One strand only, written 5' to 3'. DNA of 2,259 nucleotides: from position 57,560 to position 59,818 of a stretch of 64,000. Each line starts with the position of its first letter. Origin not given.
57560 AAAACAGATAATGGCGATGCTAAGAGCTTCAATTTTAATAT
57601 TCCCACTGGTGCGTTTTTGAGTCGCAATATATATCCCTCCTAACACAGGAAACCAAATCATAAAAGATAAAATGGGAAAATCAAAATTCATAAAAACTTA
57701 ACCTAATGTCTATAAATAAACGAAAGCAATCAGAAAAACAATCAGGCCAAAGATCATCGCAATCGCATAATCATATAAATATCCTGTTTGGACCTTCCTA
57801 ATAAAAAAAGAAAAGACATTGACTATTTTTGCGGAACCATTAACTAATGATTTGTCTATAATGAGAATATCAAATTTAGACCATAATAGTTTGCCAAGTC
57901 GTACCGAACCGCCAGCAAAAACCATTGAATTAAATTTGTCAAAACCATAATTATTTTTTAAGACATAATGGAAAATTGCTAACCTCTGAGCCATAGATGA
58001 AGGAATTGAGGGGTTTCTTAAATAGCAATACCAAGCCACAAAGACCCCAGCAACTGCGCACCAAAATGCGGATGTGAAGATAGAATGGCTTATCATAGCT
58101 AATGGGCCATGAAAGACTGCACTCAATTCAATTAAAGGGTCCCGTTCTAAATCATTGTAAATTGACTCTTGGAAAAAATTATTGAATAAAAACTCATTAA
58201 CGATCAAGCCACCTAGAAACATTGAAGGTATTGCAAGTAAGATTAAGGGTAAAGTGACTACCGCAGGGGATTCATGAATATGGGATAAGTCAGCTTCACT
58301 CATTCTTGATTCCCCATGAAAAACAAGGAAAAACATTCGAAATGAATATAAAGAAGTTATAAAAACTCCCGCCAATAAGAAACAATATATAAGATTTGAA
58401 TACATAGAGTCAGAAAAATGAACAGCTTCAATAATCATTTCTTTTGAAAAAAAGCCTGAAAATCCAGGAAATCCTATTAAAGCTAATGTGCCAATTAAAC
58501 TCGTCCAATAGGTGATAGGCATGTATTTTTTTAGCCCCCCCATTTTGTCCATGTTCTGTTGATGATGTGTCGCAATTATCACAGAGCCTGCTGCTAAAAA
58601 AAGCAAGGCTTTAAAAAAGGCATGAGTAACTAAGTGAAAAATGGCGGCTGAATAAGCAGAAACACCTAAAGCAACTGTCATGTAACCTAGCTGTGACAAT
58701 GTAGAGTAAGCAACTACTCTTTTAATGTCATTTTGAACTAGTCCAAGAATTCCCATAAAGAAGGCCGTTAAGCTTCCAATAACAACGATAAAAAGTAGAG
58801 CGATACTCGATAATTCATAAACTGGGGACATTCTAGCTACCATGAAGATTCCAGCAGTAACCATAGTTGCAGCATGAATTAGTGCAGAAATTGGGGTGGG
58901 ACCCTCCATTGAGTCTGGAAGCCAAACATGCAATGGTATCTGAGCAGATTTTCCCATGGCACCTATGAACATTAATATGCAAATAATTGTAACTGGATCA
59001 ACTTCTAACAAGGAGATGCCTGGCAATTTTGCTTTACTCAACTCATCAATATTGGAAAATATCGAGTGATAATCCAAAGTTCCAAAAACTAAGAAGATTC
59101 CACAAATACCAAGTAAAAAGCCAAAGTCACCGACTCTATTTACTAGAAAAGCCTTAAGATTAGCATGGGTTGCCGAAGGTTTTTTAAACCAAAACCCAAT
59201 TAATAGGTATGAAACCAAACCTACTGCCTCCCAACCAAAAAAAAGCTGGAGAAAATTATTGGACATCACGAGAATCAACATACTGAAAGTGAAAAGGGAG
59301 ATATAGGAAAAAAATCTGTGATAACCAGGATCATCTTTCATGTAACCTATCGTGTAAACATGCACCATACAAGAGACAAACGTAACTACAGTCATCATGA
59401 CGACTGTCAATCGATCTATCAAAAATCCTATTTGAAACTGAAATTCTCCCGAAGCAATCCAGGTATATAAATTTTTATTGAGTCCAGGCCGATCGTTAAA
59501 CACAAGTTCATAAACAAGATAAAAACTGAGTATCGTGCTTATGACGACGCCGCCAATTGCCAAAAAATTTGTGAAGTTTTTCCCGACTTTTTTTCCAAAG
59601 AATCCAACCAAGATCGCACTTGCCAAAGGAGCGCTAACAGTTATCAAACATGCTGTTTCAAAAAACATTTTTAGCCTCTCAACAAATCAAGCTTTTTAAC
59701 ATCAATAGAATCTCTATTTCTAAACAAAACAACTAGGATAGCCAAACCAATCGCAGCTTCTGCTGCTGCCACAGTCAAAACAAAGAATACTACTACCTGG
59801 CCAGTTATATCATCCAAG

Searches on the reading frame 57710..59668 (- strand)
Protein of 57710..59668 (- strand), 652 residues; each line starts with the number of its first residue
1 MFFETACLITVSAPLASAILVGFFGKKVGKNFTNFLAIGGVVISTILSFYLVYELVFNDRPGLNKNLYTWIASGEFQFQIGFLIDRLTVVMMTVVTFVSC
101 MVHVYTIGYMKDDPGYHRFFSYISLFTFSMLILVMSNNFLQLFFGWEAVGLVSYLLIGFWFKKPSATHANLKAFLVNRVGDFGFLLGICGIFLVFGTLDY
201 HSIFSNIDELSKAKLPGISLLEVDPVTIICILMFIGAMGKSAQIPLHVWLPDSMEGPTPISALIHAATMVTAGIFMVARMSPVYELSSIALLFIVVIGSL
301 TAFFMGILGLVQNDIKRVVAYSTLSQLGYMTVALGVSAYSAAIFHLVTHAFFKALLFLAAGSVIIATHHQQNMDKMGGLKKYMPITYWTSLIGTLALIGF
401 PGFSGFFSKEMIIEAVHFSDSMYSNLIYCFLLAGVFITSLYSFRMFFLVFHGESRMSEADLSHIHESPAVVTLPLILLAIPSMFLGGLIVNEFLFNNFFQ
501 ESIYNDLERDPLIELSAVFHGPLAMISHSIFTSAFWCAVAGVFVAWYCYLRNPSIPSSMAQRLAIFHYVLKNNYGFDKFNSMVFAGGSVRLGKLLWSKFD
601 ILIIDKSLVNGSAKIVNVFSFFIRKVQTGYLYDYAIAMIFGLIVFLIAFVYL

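Call 66: search_protein_families(library=pfam, proteins=[window:57710-59668:-], max_evalue=0.000001)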
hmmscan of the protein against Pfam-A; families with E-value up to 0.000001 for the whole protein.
window:57710-59668:- (652 aa): 2 families
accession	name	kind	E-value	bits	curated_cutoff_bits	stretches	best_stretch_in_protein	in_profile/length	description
PF00361.26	Proton_antipo_M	-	8.1e-82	275.1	21.5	1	136-420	1-279/294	NADH:quinone oxidoreductase/Mrp antiporter, TM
PF00662.26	Proton_antipo_N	-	1.2e-22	80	24.5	1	70-120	1-51/51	NADH-Ubiquinone oxidoreductase (complex I), chain 5 N-terminus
